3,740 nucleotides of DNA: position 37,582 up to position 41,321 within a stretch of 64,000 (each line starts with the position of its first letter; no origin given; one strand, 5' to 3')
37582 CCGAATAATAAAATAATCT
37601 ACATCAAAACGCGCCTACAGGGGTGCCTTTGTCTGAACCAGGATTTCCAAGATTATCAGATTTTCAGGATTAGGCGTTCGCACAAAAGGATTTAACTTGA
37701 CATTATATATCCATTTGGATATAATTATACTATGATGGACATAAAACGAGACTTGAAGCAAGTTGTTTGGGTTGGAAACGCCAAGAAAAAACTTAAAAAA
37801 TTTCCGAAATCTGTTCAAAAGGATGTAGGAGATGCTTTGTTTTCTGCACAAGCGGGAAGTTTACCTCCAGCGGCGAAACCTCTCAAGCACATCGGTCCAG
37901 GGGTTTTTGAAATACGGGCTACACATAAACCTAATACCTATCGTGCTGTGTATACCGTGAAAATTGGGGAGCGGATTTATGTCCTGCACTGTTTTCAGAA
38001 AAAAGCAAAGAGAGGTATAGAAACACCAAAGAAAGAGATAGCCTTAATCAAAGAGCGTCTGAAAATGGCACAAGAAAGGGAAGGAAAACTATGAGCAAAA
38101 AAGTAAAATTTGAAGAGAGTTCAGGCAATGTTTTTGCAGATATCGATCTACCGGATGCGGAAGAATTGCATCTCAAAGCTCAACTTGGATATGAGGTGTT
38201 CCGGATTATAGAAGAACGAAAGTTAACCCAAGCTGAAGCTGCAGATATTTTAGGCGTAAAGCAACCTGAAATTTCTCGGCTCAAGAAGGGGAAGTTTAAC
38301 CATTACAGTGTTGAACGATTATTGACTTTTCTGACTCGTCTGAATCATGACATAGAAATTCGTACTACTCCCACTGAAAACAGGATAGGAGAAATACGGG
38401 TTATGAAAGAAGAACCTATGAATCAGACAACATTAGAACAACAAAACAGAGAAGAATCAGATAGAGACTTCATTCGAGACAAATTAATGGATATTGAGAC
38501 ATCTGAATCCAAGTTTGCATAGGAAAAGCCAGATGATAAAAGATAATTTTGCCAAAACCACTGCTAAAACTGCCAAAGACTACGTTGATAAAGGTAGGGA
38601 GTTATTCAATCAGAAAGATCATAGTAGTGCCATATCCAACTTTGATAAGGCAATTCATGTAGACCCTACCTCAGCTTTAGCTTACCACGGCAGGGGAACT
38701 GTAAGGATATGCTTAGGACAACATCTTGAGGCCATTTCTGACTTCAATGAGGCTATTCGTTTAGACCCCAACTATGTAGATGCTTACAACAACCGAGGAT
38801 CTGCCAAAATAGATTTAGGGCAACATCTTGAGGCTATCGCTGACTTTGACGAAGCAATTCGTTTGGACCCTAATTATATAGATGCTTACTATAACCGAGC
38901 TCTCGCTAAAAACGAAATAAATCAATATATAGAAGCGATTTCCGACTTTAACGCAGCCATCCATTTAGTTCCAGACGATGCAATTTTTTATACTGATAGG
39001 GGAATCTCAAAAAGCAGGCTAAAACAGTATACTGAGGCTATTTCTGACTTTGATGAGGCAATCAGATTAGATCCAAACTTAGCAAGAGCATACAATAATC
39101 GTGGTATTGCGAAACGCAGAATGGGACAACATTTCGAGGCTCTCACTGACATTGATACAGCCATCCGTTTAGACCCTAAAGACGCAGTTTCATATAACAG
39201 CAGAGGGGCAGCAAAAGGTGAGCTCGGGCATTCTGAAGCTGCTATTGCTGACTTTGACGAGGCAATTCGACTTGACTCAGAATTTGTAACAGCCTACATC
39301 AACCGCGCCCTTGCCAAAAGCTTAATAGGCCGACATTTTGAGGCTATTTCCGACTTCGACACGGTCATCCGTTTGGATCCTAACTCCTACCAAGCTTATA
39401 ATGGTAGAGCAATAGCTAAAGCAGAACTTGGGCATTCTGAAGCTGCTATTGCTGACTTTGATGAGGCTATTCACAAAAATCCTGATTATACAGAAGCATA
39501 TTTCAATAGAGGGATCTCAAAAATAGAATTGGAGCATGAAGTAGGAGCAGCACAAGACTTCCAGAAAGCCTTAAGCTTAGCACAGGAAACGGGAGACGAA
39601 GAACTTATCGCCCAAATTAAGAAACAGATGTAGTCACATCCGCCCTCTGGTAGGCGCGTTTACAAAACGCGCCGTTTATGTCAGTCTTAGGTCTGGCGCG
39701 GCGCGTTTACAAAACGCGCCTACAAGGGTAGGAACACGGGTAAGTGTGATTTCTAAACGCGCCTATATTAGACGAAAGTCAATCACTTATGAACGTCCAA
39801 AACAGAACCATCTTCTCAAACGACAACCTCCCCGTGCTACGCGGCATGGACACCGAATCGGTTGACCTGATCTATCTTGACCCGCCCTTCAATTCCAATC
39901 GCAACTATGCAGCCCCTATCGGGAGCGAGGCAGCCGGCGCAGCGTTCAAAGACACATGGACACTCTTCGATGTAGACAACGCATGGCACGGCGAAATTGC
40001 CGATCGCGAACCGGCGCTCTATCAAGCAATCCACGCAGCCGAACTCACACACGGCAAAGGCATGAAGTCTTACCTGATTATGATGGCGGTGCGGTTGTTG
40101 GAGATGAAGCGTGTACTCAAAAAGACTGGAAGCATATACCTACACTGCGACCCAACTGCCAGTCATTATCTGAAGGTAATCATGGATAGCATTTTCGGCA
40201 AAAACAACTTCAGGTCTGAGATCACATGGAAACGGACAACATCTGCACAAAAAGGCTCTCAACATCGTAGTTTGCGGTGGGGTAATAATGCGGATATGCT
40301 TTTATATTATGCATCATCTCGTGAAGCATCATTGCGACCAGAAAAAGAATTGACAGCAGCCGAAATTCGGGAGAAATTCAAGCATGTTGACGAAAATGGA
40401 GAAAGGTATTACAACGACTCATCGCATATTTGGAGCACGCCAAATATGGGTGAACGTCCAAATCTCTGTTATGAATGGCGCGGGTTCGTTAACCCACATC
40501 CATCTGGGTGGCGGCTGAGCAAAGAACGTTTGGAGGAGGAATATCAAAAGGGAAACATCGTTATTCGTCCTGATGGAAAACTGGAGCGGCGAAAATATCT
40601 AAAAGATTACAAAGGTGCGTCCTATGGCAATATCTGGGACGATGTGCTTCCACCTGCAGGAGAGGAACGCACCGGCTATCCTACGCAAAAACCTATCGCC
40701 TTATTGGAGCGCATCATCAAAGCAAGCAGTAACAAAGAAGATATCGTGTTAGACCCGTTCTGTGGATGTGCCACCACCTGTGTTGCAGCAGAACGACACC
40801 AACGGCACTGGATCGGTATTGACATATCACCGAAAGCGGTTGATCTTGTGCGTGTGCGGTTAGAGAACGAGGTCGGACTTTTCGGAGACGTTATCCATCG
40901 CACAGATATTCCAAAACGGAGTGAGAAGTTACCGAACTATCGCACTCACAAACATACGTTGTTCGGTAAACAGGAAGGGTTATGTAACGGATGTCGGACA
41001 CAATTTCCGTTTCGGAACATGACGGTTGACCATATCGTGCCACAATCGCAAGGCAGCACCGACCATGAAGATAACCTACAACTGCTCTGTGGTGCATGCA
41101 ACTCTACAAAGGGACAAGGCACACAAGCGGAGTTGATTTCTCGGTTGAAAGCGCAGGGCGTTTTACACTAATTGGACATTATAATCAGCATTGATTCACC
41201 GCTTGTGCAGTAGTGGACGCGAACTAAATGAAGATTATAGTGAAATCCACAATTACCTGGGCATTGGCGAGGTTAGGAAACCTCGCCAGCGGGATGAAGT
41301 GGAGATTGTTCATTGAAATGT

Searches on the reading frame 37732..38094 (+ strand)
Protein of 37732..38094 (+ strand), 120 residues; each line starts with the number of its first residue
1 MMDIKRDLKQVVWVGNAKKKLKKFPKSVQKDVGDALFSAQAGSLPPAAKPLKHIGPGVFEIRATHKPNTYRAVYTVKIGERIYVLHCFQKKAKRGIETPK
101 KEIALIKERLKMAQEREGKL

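Call 65: search_protein_families(library=pfam, proteins=[window:37732-38094:+], max_evalue=0.00001)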
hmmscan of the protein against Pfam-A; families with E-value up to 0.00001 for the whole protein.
window:37732-38094:+ (120 aa): 1 family
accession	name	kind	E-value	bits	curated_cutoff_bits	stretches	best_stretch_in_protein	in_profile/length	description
PF05973.20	Gp49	-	1.4e-24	86.4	23.9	1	20-111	2-90/90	Phage derived protein Gp49-like (DUF891)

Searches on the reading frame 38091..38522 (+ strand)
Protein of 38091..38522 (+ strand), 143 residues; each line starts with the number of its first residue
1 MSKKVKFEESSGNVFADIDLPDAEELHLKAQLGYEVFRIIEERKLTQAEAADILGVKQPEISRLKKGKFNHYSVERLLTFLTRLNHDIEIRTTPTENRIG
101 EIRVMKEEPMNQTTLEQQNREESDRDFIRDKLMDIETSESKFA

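Call 65: search_protein_families(library=pfam, proteins=[window:38091-38522:+], max_evalue=0.00001)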
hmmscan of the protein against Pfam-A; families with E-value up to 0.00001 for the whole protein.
window:38091-38522:+ (143 aa): 1 family
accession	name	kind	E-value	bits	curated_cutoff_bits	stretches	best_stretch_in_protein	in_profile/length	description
PF13744.12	HTH_37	-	3.8e-25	88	27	1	14-91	1-78/80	Helix-turn-helix domain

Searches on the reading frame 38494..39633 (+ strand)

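Call 65: search_protein_families(library=pfam, proteins=[window:38494-39633:+], max_evalue=0.00001)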
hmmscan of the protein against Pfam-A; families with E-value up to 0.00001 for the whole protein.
window:38494-39633:+ (379 aa): 17 families
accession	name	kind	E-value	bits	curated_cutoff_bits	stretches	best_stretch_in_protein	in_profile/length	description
PF00515.34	TPR_1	-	2.3e-64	211.2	27.8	1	95-128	1-34/34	Tetratricopeptide repeat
PF13414.12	TPR_11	-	5.1e-58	193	26.8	3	102-138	1-37/42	TPR repeat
PF07719.23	TPR_2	-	1e-54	178.5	27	1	96-128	2-34/34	Tetratricopeptide repeat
PF13431.12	TPR_17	-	1.4e-52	172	24.4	0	118-149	2-33/34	Tetratricopeptide repeat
PF13181.12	TPR_8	-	4.5e-46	151.5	25.7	1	96-128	2-34/34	Tetratricopeptide repeat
PF13371.12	TPR_9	-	1.9e-34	118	35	1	284-333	14-63/73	Tetratricopeptide repeat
PF13432.12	TPR_16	-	1.5e-29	102.5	32.7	0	101-163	3-65/65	Tetratricopeptide repeat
PF13424.12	TPR_12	-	1.5e-23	83.2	30.1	1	196-261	2-75/77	Tetratricopeptide repeat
PF13428.12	TPR_14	-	5.9e-19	67.1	23.5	0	96-136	2-42/44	Tetratricopeptide repeat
PF13174.12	TPR_6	-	3.5e-15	55.9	26.3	0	130-161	1-32/33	Tetratricopeptide repeat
PF14559.12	TPR_19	-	8.9e-13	48.8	25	0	75-139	5-67/68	Tetratricopeptide repeat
PF03704.23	BTAD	-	2e-11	44.9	22.1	0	255-325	52-122/146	Bacterial transcriptional activator domain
PF01239.28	PPTA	-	4.6e-09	35.9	29.5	0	283-305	3-25/32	Protein prenyltransferase alpha subunit repeat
PF23914.1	TPR_CcmH_CycH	-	1e-08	35.6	42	0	222-327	41-149/158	Cytochrome c-type biogenesis protein H TPR domain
PF13374.12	TPR_10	-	2.5e-08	34.1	27.5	0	196-225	1-30/42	Tetratricopeptide repeat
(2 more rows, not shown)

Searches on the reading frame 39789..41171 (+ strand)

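Call 65: search_protein_families(library=pfam, proteins=[window:39789-41171:+], max_evalue=0.00001)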
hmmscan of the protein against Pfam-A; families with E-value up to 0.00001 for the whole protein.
window:39789-41171:+ (460 aa): 3 families
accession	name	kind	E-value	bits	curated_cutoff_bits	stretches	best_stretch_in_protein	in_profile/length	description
PF01555.25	N6_N4_Mtase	-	5.5e-43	147.9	26.7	1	25-353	1-218/221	DNA methylase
PF01844.29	HNH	-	3.7e-12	46.6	21.4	1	399-443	1-46/47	HNH endonuclease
PF14279.12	HNH_5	-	1.1e-11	44.9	27.5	1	399-453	1-55/56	HNH endonuclease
